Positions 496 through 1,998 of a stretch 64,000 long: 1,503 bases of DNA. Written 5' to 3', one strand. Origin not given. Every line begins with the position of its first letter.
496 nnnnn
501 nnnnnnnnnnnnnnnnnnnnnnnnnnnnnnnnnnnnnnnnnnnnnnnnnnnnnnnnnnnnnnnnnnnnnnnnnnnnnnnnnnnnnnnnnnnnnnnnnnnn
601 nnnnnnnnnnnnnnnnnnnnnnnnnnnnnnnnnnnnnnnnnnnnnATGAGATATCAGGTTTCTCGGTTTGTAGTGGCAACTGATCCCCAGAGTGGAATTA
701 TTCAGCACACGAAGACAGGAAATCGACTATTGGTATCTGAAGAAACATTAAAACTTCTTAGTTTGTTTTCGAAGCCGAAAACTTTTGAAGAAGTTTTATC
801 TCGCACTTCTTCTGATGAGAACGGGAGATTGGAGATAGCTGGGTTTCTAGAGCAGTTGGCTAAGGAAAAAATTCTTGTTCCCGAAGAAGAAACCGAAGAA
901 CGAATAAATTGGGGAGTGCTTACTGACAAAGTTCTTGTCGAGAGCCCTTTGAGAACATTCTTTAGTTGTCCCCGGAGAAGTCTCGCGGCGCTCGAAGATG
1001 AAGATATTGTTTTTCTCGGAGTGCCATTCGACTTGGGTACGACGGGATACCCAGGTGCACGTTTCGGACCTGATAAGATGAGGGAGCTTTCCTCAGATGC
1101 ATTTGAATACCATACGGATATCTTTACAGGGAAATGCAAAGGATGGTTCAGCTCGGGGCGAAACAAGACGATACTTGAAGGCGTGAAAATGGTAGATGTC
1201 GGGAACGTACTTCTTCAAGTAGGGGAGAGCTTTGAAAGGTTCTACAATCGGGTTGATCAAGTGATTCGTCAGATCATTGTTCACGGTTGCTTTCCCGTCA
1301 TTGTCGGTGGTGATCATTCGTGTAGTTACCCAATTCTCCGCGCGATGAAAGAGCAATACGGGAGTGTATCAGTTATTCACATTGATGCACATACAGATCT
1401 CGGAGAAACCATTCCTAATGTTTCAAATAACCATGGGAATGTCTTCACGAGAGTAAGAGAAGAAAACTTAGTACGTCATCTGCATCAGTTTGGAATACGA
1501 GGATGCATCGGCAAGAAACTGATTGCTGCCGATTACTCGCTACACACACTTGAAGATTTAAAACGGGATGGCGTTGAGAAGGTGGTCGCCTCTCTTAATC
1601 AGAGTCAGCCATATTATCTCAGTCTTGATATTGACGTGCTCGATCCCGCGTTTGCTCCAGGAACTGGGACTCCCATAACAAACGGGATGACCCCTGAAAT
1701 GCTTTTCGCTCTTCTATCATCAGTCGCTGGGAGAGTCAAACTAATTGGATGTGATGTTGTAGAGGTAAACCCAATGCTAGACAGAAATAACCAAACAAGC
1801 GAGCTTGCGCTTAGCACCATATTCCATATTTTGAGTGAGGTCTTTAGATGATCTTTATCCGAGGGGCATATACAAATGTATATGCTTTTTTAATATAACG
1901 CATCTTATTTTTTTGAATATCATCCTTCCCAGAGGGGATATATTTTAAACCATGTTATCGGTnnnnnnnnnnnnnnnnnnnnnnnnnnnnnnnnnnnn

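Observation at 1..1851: ThiF-like E1 enzyme adjacent to an RRE-arginase fusion: candidate peptide-arginase (Arg to Orn) RiPP module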

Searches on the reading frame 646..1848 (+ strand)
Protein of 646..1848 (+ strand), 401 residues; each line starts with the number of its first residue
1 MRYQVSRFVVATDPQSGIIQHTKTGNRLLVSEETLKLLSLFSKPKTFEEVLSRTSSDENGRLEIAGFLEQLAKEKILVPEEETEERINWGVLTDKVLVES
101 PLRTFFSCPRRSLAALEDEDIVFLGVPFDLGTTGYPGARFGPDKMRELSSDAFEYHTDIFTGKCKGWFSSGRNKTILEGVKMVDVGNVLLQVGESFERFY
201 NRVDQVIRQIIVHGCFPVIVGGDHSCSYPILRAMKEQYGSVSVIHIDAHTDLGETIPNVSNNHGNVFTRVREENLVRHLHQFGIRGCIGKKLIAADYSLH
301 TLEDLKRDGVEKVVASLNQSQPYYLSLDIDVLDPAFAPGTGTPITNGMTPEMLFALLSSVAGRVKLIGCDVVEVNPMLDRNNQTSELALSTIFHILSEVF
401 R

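Call 5: search_protein_families(library=pfam, proteins=[window:646-1848:+], max_evalue=1)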
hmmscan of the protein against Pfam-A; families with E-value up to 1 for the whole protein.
window:646-1848:+ (401 aa): 2 families
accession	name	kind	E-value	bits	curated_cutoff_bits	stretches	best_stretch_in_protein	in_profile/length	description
PF00491.26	Arginase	-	4.9e-68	230.1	22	1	120-395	2-277/280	Arginase family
PF11236.13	DUF3037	-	0.22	12.2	22.6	0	77-92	6-21/118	Protein of unknown function (DUF3037)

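Call 6: search_protein_families(library=ncbifam, proteins=[window:646-1848:+], max_evalue=1)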
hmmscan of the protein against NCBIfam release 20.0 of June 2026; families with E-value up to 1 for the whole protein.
window:646-1848:+ (401 aa): 6 families
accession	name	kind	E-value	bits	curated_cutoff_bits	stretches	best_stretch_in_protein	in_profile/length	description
NF002564.0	PRK02190.1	subfamily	1.6e-58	198.3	302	1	111-395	25-297/307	agmatinase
TIGR01230.1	agmatinase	equivalog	3.9e-55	187.4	174.3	1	112-394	6-271/275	agmatinase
TIGR01227.1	hutG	equivalog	1.1e-33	116.8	229.15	1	117-396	33-306/307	formimidoylglutamase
TIGR01229.1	rocF_arginase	equivalog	7.3e-28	97.8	227.6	2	299-395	192-294/300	arginase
NF010347.0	PRK13775.1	equivalog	8.3e-16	58.1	381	1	179-396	92-324/331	formimidoylglutamase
TIGR00873.1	gnd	equivalog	0.18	10.6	426.7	1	105-161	101-154/467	decarboxylating NADP(+)-dependent phosphogluconate dehydrogenase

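Call 7: find_encoding_contigs(protein=window:646-1848:+, flank=10000, max_places=10)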
Protein window:646-1848:+ (401 aa): 2 contigs read that carry it; 2 places shown.
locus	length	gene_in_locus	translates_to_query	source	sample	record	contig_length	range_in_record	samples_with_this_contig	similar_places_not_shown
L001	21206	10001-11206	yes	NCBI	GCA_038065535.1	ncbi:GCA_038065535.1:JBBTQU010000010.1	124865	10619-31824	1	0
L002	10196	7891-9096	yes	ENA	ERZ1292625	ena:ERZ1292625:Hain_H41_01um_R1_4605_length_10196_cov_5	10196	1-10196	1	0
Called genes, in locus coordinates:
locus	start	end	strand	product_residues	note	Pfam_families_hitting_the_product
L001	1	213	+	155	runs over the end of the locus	PF01272:GreA_GreB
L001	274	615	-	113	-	PF04828:GFA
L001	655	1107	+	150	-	PF00293:NUDIX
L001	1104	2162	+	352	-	PF00881:Nitroreductase (faint), PF14512:TM1586_NiRdase (faint)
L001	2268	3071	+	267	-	-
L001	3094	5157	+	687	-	PF01551:Peptidase_M23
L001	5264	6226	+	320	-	-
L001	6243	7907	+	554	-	PF16927:HisKA_7TM, PF00512:HisKA, PF02518:HATPase_c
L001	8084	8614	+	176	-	PF13302:Acetyltransf_3, PF13420:Acetyltransf_4 (weak), PF13523:Acetyltransf_8 (weak), PF00583:Acetyltransf_1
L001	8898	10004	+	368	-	PF00899:ThiF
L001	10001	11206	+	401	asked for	PF00491:Arginase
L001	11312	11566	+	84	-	PF02518:HATPase_c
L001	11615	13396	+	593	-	PF00664:ABC_membrane, PF00005:ABC_tran, PF02463:SMC_N (faint)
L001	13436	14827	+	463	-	PF01336:tRNA_anti-codon, PF00152:tRNA-synt_2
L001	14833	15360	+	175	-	PF10882:bPH_5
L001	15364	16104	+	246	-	PF02616:SMC_ScpA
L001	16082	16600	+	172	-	PF04079:SMC_ScpB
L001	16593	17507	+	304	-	PF00768:Peptidase_S11, PF13354:Beta-lactamase2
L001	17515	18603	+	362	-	PF00953:Glycos_transf_4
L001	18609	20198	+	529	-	PF07969:Amidohydro_3 (weak), PF01979:Amidohydro_1, PF07969:Amidohydro_3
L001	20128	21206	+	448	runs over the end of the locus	PF21799:MurD-like_N, PF08245:Mur_ligase_M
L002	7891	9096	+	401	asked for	PF00491:Arginase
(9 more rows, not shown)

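Call 8: find_homologous_proteins(query=window:646-1848:+)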
Query window:646-1848:+ (401 aa): 7251 proteins with E <= 0.001 among 8000 candidates; the best 120 are listed.
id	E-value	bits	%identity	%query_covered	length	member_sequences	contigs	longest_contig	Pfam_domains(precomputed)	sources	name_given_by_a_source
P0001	1.7e-267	904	100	100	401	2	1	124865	PF00491.27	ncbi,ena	ncbi:MAG: agmatinase [Patescibacteria group bacterium]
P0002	1.5e-237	806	88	100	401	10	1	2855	PF00491.27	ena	-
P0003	5.1e-171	587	63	100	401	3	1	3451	PF00491.27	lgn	-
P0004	2.1e-157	542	59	100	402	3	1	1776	PF00491.27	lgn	-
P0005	4.4e-151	521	59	100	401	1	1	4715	PF00491.27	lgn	-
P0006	4.0e-147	508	58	100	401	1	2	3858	PF00491.27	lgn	-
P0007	8.5e-145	500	58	93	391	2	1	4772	PF00491.27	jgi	-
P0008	3.9e-143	495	53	100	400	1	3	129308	PF00491.27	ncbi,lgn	-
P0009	2.8e-140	485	54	100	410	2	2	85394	PF00491.27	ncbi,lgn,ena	-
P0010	2.3e-134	466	52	100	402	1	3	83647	PF00491.27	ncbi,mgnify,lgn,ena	mgnify:CR=1 FL=1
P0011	3.3e-133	462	52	100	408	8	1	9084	PF00491.27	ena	-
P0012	3.3e-130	452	50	100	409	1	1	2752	PF00491.27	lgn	-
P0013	8.6e-129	448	51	100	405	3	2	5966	PF00491.27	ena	-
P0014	1.9e-127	443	64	76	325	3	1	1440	PF00491.27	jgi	-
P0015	5.7e-127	442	51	100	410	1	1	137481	PF00491.27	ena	-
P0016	5.5e-125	435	48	100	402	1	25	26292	PF00491.27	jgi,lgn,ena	-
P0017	1.0e-124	434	50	100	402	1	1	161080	PF00491.27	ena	-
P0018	1.1e-120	421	50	100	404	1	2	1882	PF00491.27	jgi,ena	-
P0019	1.6e-120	420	49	100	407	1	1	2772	PF00491.27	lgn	-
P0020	2.7e-120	420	47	100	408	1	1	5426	PF00491.27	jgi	-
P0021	5.7e-119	415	49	100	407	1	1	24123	PF00491.27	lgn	-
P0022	2.5e-117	410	50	100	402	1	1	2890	PF00491.27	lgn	-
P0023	1.4e-110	388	45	98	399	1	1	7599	PF00491.27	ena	-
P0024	9.7e-108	378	44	98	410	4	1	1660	PF00491.27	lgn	-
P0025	1.4e-100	355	44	100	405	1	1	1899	PF00491.27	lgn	-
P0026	1.8e-100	354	71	55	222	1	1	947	PF00491.27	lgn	-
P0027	1.3e-94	335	45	90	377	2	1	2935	PF00491.27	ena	-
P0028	2.8e-93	331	41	99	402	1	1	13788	PF00491.27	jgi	jgi:agmatinase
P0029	5.9e-93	330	41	100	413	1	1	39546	PF00491.27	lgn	-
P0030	1.8e-84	302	47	74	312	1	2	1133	PF00491.27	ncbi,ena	-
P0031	3.9e-77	278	39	95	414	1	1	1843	PF00491.27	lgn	-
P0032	2.2e-76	275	36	99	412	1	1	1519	PF00491.27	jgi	jgi:agmatinase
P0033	2.5e-76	275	37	96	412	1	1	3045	PF00491.27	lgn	-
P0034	4.2e-76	274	39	100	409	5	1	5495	PF00491.27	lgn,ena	-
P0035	1.5e-75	272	39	96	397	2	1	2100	PF00491.27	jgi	jgi:agmatinase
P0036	2.2e-75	272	38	99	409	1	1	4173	PF00491.27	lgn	-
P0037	3.1e-74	268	39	99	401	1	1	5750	PF00491.27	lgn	-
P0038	4.8e-74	267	37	96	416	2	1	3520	PF00491.27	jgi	-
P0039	1.1e-73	266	35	99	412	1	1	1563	PF00491.27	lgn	-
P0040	2.9e-72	262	38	97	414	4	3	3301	PF00491.27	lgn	-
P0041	1.4e-71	259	37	95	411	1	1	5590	PF00491.27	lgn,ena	-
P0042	1.8e-71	259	36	96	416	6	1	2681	PF00491.27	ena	-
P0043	8.1e-70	254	38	97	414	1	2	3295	PF00491.27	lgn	-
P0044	9.3e-70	253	37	96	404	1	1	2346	PF00491.27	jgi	jgi:agmatinase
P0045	2.6e-68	249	34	96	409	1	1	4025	PF00491.27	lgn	-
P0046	2.5e-65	239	37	100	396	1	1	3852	PF00491.27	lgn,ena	-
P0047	4.9e-65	238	36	95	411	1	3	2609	PF00491.27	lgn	-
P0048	6.6e-62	227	36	96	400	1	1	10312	PF00491.27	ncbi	-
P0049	2.3e-60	222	35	98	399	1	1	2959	PF00491.27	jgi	jgi:agmatinase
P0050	1.8e-58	216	35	96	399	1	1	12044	PF00491.27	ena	-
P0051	6.3e-57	211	36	97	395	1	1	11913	PF00491.27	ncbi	-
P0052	2.4e-55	206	35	94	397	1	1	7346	PF00491.27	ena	-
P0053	8.6e-54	201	34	100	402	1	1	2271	PF00491.27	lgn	-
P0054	1.3e-53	200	34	95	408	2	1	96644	PF00491.27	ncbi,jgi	ncbi:MAG TPA: arginase family protein [Longimicrobiaceae bacterium]|jgi:agmatinase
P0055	5.5e-53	198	32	98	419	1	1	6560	PF00491.27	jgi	-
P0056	1.2e-52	197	37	74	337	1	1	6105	PF00491.27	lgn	-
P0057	1.3e-52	197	35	96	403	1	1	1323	PF00491.27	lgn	-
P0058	1.5e-51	193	33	97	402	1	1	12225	PF00491.27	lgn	-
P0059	4.2e-50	189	37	74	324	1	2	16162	PF00491.27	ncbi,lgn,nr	ncbi:MAG: agmatinase [Chloroflexi bacterium]|nr:agmatinase [Chloroflexota bacterium]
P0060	7.6e-50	188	33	92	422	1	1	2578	PF00491.27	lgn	-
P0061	2.8e-49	186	36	74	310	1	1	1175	PF00491.27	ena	-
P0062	3.9e-47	179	37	70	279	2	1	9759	PF00491.27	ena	-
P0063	7.5e-47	178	33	96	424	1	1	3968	PF00491.27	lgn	-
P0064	1.7e-46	177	32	95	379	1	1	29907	PF00491.27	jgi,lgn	jgi:agmatinase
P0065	3.2e-46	176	34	71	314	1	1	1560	PF00491.27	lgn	-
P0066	5.4e-46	175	37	74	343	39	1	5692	PF00491.27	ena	-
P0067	9.2e-46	174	35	71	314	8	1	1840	PF00491.27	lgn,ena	-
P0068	1.1e-45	174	35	74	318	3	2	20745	PF00491.27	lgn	-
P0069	2.9e-45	173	36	75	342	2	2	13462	PF00491.27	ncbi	-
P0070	3.4e-45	172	36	70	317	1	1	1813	PF00491.27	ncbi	-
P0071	9.4e-45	171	31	100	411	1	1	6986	PF00491.27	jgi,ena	-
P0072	1.5e-44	170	36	75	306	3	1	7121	PF00491.27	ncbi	-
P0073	1.2e-43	167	34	82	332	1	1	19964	PF00491.27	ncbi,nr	ncbi:MAG: agmatinase [Chloroflexi bacterium]|nr:agmatinase [Chloroflexota bacterium]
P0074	1.4e-43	167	38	73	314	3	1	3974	PF00491.27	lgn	-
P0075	2.7e-43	166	35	69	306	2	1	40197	PF00491.27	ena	-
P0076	4.6e-43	165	36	74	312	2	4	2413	PF00491.27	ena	-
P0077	4.4e-42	162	36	70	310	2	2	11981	PF00491.27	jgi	jgi:agmatinase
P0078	7.1e-42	162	34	71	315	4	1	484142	PF00491.27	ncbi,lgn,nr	ncbi:MAG: agmatinase [Firmicutes bacterium]|nr:agmatinase [Bacillota bacterium]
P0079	7.6e-42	161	36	74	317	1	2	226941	PF00491.27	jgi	jgi:agmatinase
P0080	9.7e-42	161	34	70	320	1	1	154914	PF00491.27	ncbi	ncbi:MAG: agmatinase [bacterium]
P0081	1.5e-41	160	35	75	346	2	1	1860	PF00491.27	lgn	-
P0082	2.3e-41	160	35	75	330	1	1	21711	PF00491.27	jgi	jgi:agmatinase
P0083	2.7e-41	160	36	74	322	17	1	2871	PF00491.27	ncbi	-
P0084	2.8e-41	160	31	91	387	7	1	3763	PF00491.27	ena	-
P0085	2.8e-41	160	35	75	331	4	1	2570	PF00491.27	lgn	-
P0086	3.2e-41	159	35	75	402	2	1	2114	PF00491.27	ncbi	-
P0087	3.2e-41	159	35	74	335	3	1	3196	PF00491.27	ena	-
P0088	4.4e-41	159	33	73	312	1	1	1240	PF00491.27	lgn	-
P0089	4.5e-41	159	35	73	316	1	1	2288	PF00491.27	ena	-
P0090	4.7e-41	159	37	68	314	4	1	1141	PF00491.27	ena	-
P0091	4.8e-41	159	34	69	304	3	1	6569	PF00491.27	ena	-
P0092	6.2e-41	158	35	74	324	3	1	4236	PF00491.27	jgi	-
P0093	1.1e-40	158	34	73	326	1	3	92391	PF00491.27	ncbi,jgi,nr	ncbi:MAG: agmatinase [Deltaproteobacteria bacterium]|nr:agmatinase [Deltaproteobacteria bacterium] M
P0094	1.4e-40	157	36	75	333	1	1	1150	PF00491.27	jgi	jgi:agmatinase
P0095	1.9e-40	157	34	76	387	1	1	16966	PF00491.27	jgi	jgi:arginase family enzyme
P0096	2.1e-40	157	33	75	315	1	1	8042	PF00491.27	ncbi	-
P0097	2.1e-40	157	39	74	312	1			PF00491.27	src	-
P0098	2.1e-40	157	36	67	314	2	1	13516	PF00491.27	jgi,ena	-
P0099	2.2e-40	157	35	71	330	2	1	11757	PF00491.27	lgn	-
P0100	2.4e-40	157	35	73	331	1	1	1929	PF00491.27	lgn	-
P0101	2.4e-40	156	36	70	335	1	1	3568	PF00491.27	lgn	-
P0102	3.0e-40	156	36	70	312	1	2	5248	PF00491.27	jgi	-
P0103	3.9e-40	156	35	75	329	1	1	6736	PF00491.27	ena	-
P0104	4.1e-40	156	35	75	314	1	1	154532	PF00491.27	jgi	-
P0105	4.1e-40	156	35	75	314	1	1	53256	PF00491.27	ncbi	-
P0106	4.4e-40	156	35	73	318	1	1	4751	PF00491.27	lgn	-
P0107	4.5e-40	156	35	75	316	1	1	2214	PF00491.27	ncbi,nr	ncbi:MAG TPA: agmatinase [bacterium]|nr:agmatinase [bacterium]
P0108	5.1e-40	155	34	77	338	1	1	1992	PF00491.27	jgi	-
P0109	5.3e-40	155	36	72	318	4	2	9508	PF00491.27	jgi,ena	-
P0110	5.4e-40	155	35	74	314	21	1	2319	PF00491.27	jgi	jgi:agmatinase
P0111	7.0e-40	155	34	72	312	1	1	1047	PF00491.27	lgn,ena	-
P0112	7.8e-40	155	32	75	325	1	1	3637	PF00491.27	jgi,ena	-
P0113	8.2e-40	155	34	74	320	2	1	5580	PF00491.27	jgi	jgi:agmatinase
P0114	9.7e-40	154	36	75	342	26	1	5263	PF00491.27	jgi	-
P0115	9.8e-40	154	34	70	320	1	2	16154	PF00491.27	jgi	jgi:agmatinase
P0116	1.0e-39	154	35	69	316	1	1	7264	PF00491.27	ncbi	-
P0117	1.3e-39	154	39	69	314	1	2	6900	PF00491.27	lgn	-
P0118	1.3e-39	154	31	78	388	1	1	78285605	PF00491.27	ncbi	ncbi:guanidino acid hydrolase, mitochondrial [Pelodytes ibericus]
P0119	1.4e-39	154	33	75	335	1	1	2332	PF00491.27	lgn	-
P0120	1.5e-39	154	35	71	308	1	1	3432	PF00491.27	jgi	jgi:agmatinase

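Call 14: find_encoding_contigs(protein=P0008, flank=5000, max_places=1)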
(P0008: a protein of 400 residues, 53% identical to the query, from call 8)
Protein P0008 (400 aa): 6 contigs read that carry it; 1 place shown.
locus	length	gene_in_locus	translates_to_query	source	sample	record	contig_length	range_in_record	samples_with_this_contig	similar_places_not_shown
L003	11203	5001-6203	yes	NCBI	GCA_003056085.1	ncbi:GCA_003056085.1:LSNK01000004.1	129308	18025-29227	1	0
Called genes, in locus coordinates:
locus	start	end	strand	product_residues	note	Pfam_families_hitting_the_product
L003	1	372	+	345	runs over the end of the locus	PF00251:Glyco_hydro_32N (faint), PF04041:Glyco_hydro_130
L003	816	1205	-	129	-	-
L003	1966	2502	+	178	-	PF21088:MS_channel_1st, PF00924:MS_channel_2nd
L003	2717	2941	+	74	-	-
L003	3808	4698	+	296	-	PF00891:Methyltransf_2, PF13489:Methyltransf_23, PF13847:Methyltransf_31 (weak), PF08242:Methyltransf_12 (weak), PF13649:Methyltransf_25 (weak)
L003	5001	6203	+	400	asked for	PF00491:Arginase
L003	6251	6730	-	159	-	PF03412:Peptidase_C39, PF12385:Peptidase_C70 (weak), PF13529:Peptidase_C39_2 (weak)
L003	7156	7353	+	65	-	-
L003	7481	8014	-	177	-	-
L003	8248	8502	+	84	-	-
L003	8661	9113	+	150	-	-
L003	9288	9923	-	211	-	-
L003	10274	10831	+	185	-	-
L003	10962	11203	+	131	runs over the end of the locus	PF04138:GtrA_DPMS_TM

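Call 15: find_encoding_contigs(protein=P0010, flank=5000, max_places=1)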
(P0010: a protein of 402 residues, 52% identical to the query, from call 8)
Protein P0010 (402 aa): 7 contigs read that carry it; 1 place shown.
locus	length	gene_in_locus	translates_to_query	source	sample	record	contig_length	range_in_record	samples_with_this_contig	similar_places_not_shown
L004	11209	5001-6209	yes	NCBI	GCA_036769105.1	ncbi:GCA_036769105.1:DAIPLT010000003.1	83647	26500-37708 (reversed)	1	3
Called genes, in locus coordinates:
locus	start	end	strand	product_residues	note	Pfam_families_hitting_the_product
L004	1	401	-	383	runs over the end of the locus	-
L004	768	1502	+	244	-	PF12686:DUF3800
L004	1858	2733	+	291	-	PF02661:Fic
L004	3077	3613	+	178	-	PF13302:Acetyltransf_3, PF13420:Acetyltransf_4 (weak), PF13523:Acetyltransf_8 (weak), PF00583:Acetyltransf_1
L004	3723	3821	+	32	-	-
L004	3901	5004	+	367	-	PF00899:ThiF, PF01488:Shikimate_DH (weak), PF03435:Sacchrp_dh_NADP (weak)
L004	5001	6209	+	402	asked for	PF00491:Arginase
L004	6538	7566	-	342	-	-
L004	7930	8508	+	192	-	PF02525:Flavodoxin_2, PF03358:FMN_red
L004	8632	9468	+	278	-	-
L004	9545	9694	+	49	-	-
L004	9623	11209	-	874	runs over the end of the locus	PF00690:Cation_ATPase_N, PF00122:E1-E2_ATPase, PF00702:Hydrolase, PF13246:Cation_ATPase, PF08282:Hydrolase_3 (weak), PF00689:Cation_ATPase_C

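Call 16: find_encoding_contigs(protein=P0017, flank=5000, max_places=1)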
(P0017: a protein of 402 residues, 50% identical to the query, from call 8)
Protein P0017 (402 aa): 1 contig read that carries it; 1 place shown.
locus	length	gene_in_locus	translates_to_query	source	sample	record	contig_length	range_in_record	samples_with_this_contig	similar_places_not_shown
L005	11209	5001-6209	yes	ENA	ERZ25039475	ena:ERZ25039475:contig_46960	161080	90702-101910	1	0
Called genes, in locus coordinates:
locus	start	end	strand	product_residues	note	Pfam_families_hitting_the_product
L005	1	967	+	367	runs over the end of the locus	-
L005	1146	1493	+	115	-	PF13428:TPR_14 (faint)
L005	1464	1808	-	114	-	-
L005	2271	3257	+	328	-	-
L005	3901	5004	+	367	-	PF09339:HTH_IclR (faint), PF00899:ThiF, PF03435:Sacchrp_dh_NADP (faint)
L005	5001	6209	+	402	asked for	PF00491:Arginase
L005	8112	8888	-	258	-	PF10503:Esterase_PHB (faint), PF02230:Abhydrolase_2, PF00561:Abhydrolase_1 (weak), PF00756:Esterase (weak), PF00326:Peptidase_S9 (faint), PF01738:DLH, PF12146:Hydrolase_4 (faint)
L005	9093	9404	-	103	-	PF01738:DLH (weak), PF00326:Peptidase_S9, PF02230:Abhydrolase_2 (weak), PF12146:Hydrolase_4 (weak)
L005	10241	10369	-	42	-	-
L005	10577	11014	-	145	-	PF22198:GKRP_SIS_2, PF22645:GKRP_SIS_N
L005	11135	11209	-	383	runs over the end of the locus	PF03702:AnmK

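Call 17: find_encoding_contigs(protein=P0029, flank=5000, max_places=1)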
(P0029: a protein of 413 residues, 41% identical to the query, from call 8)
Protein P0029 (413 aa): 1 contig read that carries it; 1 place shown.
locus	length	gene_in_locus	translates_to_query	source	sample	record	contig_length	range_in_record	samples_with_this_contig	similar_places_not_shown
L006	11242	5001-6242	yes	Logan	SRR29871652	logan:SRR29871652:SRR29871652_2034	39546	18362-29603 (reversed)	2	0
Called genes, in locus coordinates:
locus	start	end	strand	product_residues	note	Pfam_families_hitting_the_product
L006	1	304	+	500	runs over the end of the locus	PF28123:DUF8370, PF28130:DUF8371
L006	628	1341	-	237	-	PF01936:NYN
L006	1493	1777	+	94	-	-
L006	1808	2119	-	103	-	-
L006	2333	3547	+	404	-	PF10412:TrwB_AAD_bind (faint)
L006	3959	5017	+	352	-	PF00899:ThiF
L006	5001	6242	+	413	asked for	PF00491:Arginase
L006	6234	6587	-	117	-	PF03412:Peptidase_C39 (weak)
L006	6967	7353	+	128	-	-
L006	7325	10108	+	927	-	-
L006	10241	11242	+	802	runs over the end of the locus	-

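Call 18: find_encoding_contigs(protein=P0054, flank=5000, max_places=1)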
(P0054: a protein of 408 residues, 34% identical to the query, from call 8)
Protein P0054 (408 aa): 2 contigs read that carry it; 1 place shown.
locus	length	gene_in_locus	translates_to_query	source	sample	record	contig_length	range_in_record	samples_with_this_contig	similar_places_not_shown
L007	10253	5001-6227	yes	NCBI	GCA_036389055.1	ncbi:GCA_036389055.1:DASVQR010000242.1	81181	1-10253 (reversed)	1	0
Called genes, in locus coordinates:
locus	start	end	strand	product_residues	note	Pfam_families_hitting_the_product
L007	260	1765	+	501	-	PF04055:Radical_SAM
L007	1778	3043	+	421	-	PF03279:Lip_A_acyltrans (weak)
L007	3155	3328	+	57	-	-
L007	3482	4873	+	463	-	-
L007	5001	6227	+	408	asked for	PF00491:Arginase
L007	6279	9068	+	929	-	PF06452:CBM9_1, PF19313:DUF5916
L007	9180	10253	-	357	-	PF00158:Sigma54_activat (faint), PF01078:Mg_chelatase, PF05496:RuvB_N (faint), PF07728:AAA_5, PF00493:MCM (weak), PF13335:Mg_chelatase_C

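Call 24: search_solved_structures(query=window:646-1848:+, max_evalue=0.001)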
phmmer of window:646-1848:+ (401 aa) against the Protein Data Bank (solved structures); distinct sequences matched with E-value up to 0.001: 73 (the best 60 are shown).
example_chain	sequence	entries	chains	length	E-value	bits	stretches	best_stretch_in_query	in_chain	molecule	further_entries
3nio_A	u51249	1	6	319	1.5e-38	135.7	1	111-396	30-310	Guanidinobutyrase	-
7lol_A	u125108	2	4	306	8.1e-35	123.4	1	107-392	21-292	Agmatinase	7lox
7lba_A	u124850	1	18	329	1e-34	123.1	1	107-392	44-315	Agmatinase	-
1wog_A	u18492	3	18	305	2.5e-34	121.8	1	118-400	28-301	agmatinase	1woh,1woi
1gq6_A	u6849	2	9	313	3.8e-33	117.9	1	118-390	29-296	PROCLAVAMINATE AMIDINO HYDROLASE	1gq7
3nip_A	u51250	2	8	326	4.6e-33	117.6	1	120-396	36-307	3-guanidinopropionase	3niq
3lhl_A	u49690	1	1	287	1.2e-32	116.2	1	117-389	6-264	Putative agmatinase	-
4dz4_A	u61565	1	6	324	2e-31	112.3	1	208-387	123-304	Agmatinase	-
7esr_A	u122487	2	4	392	3.9e-28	101.4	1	103-393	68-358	Probable agmatinase 2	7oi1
9fek_A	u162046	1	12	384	1.9e-26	95.8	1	104-396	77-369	Putative agmatinase 2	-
6vsu_A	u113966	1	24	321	2.9e-25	91.9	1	174-387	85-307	Arginase 1, mitochondrial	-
6vss_A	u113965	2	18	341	2.7e-24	88.8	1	123-388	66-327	Arginase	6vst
3pzl_A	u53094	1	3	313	3.3e-24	88.5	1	100-390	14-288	Agmatine ureohydrolase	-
1cev_A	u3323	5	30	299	5.2e-23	84.5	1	121-395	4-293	PROTEIN (ARGINASE)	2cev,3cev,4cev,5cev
2eiv_A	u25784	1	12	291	5.6e-22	81.1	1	211-396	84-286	Arginase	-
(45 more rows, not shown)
